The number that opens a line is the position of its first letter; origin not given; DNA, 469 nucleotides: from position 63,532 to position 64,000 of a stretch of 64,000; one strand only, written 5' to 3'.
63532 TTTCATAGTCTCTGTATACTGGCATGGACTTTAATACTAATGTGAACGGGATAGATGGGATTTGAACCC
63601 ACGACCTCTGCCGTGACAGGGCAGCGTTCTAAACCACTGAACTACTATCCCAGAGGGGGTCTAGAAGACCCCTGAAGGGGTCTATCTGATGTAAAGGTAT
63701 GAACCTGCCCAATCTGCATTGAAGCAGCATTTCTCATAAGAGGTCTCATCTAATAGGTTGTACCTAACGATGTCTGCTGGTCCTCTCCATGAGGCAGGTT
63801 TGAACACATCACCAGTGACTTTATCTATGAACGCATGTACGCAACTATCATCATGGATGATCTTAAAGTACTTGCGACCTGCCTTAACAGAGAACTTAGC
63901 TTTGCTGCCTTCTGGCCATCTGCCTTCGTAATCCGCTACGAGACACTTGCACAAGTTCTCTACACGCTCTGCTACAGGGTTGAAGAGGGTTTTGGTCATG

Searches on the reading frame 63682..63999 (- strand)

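Call 96: search_protein_families(library=pfam, max_evalue=0.01, proteins=[window:63682-63999:-])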
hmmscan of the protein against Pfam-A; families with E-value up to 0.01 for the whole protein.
window:63682-63999:- (105 aa): 1 family
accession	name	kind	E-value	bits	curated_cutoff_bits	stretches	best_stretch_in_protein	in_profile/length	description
PF24835.1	DUF7717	-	1.2e-31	109.7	27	1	9-103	18-116/117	Family of unknown function (DUF7717)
